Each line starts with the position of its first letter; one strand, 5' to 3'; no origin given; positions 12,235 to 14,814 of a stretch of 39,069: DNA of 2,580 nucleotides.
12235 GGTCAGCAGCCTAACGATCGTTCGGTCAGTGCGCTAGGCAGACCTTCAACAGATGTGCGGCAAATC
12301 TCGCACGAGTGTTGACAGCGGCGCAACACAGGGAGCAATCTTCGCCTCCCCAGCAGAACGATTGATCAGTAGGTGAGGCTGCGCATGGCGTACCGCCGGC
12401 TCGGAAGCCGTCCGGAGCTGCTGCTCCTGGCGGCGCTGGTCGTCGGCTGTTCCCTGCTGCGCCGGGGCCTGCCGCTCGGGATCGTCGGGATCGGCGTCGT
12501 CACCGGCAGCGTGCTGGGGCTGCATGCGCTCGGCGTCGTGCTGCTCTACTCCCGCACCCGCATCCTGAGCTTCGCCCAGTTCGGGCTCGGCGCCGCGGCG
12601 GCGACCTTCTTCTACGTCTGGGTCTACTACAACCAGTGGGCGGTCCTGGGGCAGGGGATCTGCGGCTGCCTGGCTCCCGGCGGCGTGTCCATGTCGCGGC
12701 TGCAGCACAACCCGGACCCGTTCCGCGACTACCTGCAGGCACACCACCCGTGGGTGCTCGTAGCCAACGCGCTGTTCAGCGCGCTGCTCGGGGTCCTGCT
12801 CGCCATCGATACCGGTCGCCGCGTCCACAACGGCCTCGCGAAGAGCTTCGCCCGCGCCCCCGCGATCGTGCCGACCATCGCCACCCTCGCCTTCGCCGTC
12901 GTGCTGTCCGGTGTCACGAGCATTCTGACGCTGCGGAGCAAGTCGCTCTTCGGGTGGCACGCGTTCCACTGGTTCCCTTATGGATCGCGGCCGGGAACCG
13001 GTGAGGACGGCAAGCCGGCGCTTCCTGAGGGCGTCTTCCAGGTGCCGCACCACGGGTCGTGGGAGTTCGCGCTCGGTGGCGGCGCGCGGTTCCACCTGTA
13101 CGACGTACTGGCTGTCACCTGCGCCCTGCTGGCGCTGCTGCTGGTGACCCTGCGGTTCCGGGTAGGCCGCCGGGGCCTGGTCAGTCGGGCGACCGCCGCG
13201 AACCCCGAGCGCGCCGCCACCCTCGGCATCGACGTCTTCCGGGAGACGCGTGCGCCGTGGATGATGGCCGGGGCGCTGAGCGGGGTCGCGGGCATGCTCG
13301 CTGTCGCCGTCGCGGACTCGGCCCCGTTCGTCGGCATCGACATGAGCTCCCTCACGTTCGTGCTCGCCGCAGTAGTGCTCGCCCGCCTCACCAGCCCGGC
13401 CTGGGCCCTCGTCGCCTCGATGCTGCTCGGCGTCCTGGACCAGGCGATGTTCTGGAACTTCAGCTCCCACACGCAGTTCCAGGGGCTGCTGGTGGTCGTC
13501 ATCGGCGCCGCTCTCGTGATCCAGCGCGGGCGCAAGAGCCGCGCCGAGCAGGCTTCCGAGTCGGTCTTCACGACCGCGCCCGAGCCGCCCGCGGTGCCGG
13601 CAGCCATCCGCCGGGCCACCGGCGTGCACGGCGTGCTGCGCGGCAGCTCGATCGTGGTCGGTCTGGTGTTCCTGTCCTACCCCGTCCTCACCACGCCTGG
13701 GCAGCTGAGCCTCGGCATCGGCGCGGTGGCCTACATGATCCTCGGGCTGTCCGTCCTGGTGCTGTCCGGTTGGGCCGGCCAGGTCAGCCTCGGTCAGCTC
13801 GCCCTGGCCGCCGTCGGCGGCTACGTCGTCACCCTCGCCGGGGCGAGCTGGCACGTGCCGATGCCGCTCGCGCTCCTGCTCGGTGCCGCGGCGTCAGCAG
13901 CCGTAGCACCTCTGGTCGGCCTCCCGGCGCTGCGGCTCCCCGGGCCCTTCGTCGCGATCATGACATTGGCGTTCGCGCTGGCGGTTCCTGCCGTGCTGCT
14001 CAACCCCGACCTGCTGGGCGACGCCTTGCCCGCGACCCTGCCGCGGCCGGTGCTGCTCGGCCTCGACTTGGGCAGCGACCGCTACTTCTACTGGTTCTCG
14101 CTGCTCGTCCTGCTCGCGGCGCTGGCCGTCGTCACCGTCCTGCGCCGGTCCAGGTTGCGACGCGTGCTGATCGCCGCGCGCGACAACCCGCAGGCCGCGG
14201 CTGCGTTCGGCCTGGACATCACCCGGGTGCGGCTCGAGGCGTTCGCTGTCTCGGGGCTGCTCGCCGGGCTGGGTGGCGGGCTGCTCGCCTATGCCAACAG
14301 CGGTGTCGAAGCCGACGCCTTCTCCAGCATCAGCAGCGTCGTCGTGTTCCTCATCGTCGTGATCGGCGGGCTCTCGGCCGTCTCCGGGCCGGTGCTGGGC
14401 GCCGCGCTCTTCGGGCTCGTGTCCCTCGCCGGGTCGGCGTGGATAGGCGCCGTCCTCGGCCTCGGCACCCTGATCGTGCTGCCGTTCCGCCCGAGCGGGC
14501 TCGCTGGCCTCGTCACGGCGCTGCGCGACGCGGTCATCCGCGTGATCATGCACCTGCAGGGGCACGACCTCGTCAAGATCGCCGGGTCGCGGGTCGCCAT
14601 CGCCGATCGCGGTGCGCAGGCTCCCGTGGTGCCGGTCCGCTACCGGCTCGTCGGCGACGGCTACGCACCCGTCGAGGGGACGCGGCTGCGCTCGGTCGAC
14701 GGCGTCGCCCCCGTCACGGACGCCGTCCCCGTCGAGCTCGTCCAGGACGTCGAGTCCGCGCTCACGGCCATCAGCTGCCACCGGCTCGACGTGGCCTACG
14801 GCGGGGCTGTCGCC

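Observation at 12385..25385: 13-kb overlap-coupled operon joining a fully fused Liv-type ABC transporter to MoxR-DUF58-transglutaminase-like and three exported proteins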

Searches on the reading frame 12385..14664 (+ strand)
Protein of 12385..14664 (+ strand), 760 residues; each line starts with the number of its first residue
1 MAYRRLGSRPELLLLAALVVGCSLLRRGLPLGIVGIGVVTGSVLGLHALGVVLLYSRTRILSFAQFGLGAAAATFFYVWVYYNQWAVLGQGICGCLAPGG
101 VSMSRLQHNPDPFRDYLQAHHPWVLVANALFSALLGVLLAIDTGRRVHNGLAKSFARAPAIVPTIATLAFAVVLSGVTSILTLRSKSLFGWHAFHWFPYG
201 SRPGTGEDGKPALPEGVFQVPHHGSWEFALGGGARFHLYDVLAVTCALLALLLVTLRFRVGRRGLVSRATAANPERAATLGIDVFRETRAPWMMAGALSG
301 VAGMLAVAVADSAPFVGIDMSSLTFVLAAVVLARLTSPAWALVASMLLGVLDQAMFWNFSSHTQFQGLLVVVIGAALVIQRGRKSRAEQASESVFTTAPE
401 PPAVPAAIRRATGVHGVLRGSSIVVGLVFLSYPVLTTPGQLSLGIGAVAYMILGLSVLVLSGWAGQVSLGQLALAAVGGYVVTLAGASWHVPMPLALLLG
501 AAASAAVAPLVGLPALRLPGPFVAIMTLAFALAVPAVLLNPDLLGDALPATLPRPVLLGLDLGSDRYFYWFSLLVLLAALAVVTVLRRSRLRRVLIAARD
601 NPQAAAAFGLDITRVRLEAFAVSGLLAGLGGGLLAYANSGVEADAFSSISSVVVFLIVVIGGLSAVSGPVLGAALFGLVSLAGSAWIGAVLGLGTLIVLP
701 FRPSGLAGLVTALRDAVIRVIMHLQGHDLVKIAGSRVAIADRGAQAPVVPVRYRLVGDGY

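Call 48: find_homologous_proteins(query=window:12385-14664:+)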
Query window:12385-14664:+ (760 aa): 508 proteins with E <= 0.001 among 8000 candidates; the best 120 are listed.
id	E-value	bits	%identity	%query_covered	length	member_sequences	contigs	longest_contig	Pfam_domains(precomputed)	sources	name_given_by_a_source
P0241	0.0e+0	1167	73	96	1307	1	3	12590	PF12399.15,PF02653.22,PF00005.34,PF13476.13,PF13555.13,PF02463.26,PF13304.13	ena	-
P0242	0.0e+0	1163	74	97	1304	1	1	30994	PF12399.15,PF02653.22,PF00005.34,PF13476.13,PF13555.13,PF02463.26,PF13304.13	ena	-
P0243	0.0e+0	1158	72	100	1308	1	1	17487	PF12399.15,PF02653.22,PF00005.34,PF13476.13,PF02463.26,PF13304.13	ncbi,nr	ncbi:MAG: hypothetical protein QOE05_126 [Actinomycetota bacterium]|nr:hypothetical protein [Actinom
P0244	0.0e+0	1157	73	100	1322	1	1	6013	PF12399.15,PF13514.13,PF02653.22,PF00005.34,PF13476.13,PF13555.13,PF20703.4,PF02463.26,PF13304.13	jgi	jgi:ABC-type branched-subunit amino acid transport system ATPase component/ABC-type branched-subunit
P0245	0.0e+0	1151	73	99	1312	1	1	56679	PF12399.15,PF02653.22,PF00005.34,PF13476.13,PF13555.13,PF02463.26,PF13304.13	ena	-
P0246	0.0e+0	1149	71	100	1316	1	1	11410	PF12399.15,PF13604.13,PF02653.22,PF00005.34,PF13476.13,PF13555.13,PF13401.13,PF02463.26,PF13304.13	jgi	jgi:ABC-type branched-subunit amino acid transport system ATPase component/ABC-type branched-subunit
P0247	0.0e+0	1141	70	100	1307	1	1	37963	PF12399.15,PF02653.22,PF00005.34,PF13476.13,PF02463.26,PF13304.13,PF13191.13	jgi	jgi:ABC-type branched-subunit amino acid transport system ATPase component/ABC-type branched-subunit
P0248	0.0e+0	1139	70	100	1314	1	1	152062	PF12399.15,PF02653.22,PF00005.34,PF13476.13,PF13401.13,PF02463.26,PF13304.13,PF13191.13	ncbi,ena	-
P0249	0.0e+0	1136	71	100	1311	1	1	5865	PF12399.15,PF02653.22,PF00005.34,PF13476.13,PF02463.26,PF13304.13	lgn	-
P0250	0.0e+0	1135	72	100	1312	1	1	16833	PF12399.15,PF02653.22,PF00005.34,PF13476.13,PF02463.26,PF13304.13,PF13191.13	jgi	jgi:ABC-type branched-subunit amino acid transport system ATPase component/ABC-type branched-subunit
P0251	0.0e+0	1132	71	100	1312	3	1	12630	PF12399.15,PF13604.13,PF02653.22,PF00005.34,PF13476.13,PF13555.13,PF02463.26,PF13304.13,PF13191.13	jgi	jgi:ABC-type branched-subunit amino acid transport system ATPase component/ABC-type branched-subunit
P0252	0.0e+0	1120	70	100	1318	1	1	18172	PF12399.15,PF02653.22,PF00005.34,PF13476.13,PF13555.13,PF02463.26,PF13304.13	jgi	jgi:ABC-type branched-subunit amino acid transport system ATPase component/ABC-type branched-subunit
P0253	0.0e+0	1119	70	100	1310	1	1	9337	PF12399.15,PF02653.22,PF00005.34,PF13476.13,PF02463.26,PF13304.13,PF13191.13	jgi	jgi:ABC-type branched-subunit amino acid transport system ATPase component/ABC-type branched-subunit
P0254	0.0e+0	1117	72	100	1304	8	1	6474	PF02653.22,PF00005.34,PF13476.13,PF13555.13,PF02463.26,PF13304.13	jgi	jgi:ABC-type branched-subunit amino acid transport system ATPase component/ABC-type branched-subunit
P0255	0.0e+0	1112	69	100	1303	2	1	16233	PF02653.22,PF00005.34,PF13476.13,PF13555.13,PF20703.4,PF02463.26,PF13304.13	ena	-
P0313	1.7e-101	359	40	96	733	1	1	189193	PF02653.22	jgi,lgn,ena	-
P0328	5.5e-81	291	34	98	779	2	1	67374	PF02653.22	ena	-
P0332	3.3e-72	262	34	86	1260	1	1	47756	PF13604.13,PF02653.22,PF00005.34,PF13555.13,PF13304.13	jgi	jgi:ABC-type branched-subunit amino acid transport system ATPase component/ABC-type branched-subunit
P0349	7.5e-65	238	34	89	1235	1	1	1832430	PF12399.15,PF13604.13,PF02653.22,PF00005.34,PF13476.13,PF13555.13,PF02463.26,PF13304.13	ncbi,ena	-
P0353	3.8e-64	235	32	88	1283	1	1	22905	PF12399.15,PF02653.22,PF00005.34,PF13476.13,PF13555.13,PF13304.13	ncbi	-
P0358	1.8e-62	230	37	61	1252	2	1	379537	PF12399.15,PF02653.22,PF00005.34,PF13476.13,PF13555.13,PF02463.26,PF13304.13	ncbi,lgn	-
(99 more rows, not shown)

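Call 49: find_encoding_contigs(protein=P0349, flank=10000, max_places=1)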
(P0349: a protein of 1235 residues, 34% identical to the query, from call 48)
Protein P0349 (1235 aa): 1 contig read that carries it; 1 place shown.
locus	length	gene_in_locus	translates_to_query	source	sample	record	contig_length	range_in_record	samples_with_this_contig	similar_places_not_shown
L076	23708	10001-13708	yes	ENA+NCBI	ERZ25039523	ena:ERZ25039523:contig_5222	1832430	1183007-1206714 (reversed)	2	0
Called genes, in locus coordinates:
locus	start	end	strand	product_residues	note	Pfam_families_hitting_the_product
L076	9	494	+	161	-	-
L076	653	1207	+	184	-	PF03551:PadR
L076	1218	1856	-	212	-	-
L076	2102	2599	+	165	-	PF04075:F420H2_quin_red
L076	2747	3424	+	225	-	-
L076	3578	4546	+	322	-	PF03816:LytR_cpsA_psr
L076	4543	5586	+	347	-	-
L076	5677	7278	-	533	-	PF00501:AMP-binding, PF13193:AMP-binding_C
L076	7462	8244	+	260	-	PF01828:Peptidase_A4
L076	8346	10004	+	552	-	-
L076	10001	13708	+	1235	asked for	PF02653:BPD_transp_2, PF13476:AAA_23 (faint), PF00005:ABC_tran, PF02463:SMC_N (faint), PF13304:AAA_21 (faint), PF13555:AAA_29 (faint), PF00005:ABC_tran, PF12399:BCA_ABC_TP_C, +1 more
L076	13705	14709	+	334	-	-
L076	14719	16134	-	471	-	PF07992:Pyr_redox_2, PF13738:Pyr_redox_3, PF00070:Pyr_redox, PF02852:Pyr_redox_dim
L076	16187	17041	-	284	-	PF02735:Ku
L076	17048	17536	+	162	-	-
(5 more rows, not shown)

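Call 50: find_encoding_contigs(protein=P0358, flank=10000, max_places=1)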
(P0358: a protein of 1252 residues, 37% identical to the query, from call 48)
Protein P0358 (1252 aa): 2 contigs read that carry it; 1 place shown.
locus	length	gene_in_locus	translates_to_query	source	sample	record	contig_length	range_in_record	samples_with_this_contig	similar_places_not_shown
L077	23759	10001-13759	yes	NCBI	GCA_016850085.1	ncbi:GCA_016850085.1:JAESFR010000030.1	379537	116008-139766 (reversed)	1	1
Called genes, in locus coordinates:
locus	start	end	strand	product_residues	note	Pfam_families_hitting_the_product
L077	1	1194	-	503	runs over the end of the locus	PF00127:Copper-bind (faint), PF07732:Cu-oxidase_3, PF07731:Cu-oxidase_2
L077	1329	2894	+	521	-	PF00501:AMP-binding, PF13193:AMP-binding_C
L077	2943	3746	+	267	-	PF01478:Peptidase_A24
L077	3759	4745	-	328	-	PF04311:DUF459, PF13472:Lipase_GDSL_2 (weak)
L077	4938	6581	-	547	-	PF03062:MBOAT, PF13813:MBOAT_2 (faint)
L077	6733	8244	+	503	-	-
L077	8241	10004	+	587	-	PF13458:Peripla_BP_6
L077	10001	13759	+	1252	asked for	PF02653:BPD_transp_2, PF00005:ABC_tran, PF02463:SMC_N (faint), PF13304:AAA_21 (faint), PF13476:AAA_23 (faint), PF13555:AAA_29 (faint), PF00005:ABC_tran, PF12399:BCA_ABC_TP_C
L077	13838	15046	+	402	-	PF07859:Abhydrolase_3 (weak)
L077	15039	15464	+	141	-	PF00903:Glyoxalase (weak), PF18029:Glyoxalase_6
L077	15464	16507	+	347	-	-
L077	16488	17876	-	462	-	PF00083:Sugar_tr, PF03209:PUCC (faint), PF07690:MFS_1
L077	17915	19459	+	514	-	PF12867:DinB_2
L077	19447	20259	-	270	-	PF04454:Linocin_M18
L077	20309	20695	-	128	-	PF22277:EncFtn-like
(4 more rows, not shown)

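Call 51: find_encoding_contigs(protein=P0313, flank=10000, max_places=1)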
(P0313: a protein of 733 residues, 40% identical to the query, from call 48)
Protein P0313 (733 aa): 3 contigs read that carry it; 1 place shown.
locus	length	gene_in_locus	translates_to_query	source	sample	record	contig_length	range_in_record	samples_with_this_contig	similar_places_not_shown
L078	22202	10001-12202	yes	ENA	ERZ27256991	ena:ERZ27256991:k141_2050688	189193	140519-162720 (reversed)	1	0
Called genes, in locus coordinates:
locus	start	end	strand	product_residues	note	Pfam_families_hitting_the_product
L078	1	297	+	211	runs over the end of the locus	PF13191:AAA_16 (weak), PF00005:ABC_tran, PF13604:AAA_30 (faint), PF13304:AAA_21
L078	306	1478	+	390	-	-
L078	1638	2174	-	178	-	-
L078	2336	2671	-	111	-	PF12840:HTH_20, PF01022:HTH_5, PF01047:MarR (faint)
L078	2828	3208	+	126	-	PF00903:Glyoxalase, PF18029:Glyoxalase_6 (faint)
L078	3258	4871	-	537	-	PF05960:DUF885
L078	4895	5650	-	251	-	PF00085:Thioredoxin, PF13098:Thioredoxin_2, PF14561:TPR_20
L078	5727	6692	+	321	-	-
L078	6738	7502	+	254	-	PF00106:adh_short, PF08659:KR, PF13561:adh_short_C2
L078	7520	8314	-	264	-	PF00561:Abhydrolase_1, PF12146:Hydrolase_4 (weak), PF12697:Abhydrolase_6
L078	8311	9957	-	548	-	-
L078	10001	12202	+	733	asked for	PF02653:BPD_transp_2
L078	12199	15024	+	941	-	PF07690:MFS_1, PF03193:RsgA_GTPase (faint), PF00005:ABC_tran, PF02463:SMC_N (faint), PF13476:AAA_23 (faint), PF13555:AAA_29 (faint), PF13304:AAA_21 (weak), PF00005:ABC_tran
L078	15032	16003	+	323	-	PF00493:MCM (faint), PF20030:bpMoxR (weak), PF00004:AAA (weak), PF07726:AAA_3, PF07728:AAA_5, PF17863:AAA_lid_2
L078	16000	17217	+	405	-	PF01882:DUF58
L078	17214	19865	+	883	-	PF11992:TgpA_N, PF01841:Transglut_core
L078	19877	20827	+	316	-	-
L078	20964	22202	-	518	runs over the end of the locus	PF00496:SBP_bac_5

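Call 63: find_encoding_contigs(protein=P0328, flank=10000, max_places=1)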
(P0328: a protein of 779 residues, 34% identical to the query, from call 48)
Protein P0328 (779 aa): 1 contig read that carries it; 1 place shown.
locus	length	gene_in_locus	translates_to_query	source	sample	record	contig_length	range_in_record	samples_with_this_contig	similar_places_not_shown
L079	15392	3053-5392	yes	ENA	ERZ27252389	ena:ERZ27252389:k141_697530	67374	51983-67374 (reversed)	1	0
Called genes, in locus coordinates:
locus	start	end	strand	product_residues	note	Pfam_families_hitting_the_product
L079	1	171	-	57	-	?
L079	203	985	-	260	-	-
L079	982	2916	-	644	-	PF01301:Glyco_hydro_35, PF02449:Glyco_hydro_42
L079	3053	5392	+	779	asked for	PF02653:BPD_transp_2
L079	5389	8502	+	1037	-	PF07690:MFS_1, PF13304:AAA_21 (faint), PF00005:ABC_tran, PF02463:SMC_N (faint), PF13175:AAA_15 (faint), PF13191:AAA_16 (faint), PF00005:ABC_tran, PF12399:BCA_ABC_TP_C, +3 more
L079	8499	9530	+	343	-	PF20030:bpMoxR, PF00158:Sigma54_activat (faint), PF00004:AAA (weak), PF07726:AAA_3, PF07728:AAA_5, PF17863:AAA_lid_2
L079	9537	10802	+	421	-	PF01882:DUF58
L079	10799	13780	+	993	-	PF11992:TgpA_N (faint), PF01841:Transglut_core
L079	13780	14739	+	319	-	-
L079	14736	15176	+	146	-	-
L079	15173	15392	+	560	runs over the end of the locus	-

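Call 64: find_encoding_contigs(protein=P0332, flank=10000, max_places=1)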
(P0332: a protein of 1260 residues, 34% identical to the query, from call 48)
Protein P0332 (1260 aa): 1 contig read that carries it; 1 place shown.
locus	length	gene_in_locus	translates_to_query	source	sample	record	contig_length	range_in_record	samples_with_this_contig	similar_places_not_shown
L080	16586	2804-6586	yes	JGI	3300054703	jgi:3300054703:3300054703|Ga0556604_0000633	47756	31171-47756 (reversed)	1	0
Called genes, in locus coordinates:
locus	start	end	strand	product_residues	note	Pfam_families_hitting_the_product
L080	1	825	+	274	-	?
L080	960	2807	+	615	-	-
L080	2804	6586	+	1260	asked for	PF02653:BPD_transp_2, PF00005:ABC_tran, PF13555:AAA_29 (faint), PF13604:AAA_30 (faint), PF13304:AAA_21 (weak), PF00005:ABC_tran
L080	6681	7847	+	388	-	PF00067:p450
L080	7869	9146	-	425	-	PF04909:Amidohydro_2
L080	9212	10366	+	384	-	PF04909:Amidohydro_2 (weak)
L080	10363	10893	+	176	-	PF02577:BFN_dom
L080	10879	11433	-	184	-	PF01661:Macro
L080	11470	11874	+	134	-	PF00072:Response_reg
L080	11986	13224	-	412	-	PF02353:CMAS, PF13489:Methyltransf_23, PF08241:Methyltransf_11, PF08242:Methyltransf_12, PF13649:Methyltransf_25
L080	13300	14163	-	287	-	PF01734:Patatin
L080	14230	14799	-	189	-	PF04343:DUF488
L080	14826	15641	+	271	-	PF05721:PhyH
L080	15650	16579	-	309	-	PF00248:Aldo_ket_red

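Call 65: find_encoding_contigs(protein=P0353, flank=10000, max_places=1)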
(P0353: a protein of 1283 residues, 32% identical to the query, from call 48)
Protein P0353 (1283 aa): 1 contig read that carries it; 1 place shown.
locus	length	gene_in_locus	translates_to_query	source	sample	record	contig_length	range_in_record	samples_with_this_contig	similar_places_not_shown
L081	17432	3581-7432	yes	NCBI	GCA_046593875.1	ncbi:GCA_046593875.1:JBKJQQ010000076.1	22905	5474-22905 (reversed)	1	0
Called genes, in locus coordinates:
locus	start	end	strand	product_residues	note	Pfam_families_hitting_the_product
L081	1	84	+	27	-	?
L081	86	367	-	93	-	PF01037:AsnC_trans_reg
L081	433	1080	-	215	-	PF00440:TetR_N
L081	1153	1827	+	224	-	PF04116:FA_hydroxylase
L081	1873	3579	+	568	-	-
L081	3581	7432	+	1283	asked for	PF02653:BPD_transp_2, PF00005:ABC_tran, PF13476:AAA_23 (faint), PF13555:AAA_29 (faint), PF13304:AAA_21 (faint), PF00005:ABC_tran, PF12399:BCA_ABC_TP_C (weak)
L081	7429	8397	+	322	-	-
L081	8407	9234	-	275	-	PF00106:adh_short, PF08659:KR (faint), PF01370:Epimerase, PF13561:adh_short_C2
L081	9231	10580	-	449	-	PF00743:FMO-like, PF01266:DAO (weak), PF01593:Amino_oxidase (faint), PF07992:Pyr_redox_2, PF13450:NAD_binding_8, PF13454:NAD_binding_9 (weak), PF13738:Pyr_redox_3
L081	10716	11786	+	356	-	PF14361:RsbRD_N, PF13556:HTH_30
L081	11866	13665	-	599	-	PF00929:RNase_T, PF16473:Rv2179c-like (faint), PF01541:GIY-YIG (weak), PF27096:UvrC_M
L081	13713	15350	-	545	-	PF03824:NicO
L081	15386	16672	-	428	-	PF11846:Wzy_C_2 (faint), PF13432:TPR_16 (faint), PF13431:TPR_17 (faint), PF23914:TPR_CcmH_CycH (faint), PF00515:TPR_1 (faint), PF07719:TPR_2 (faint), PF14559:TPR_19 (weak), PF13429:TPR_15 (weak), +2 more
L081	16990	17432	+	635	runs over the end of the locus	PF14224:DUF4331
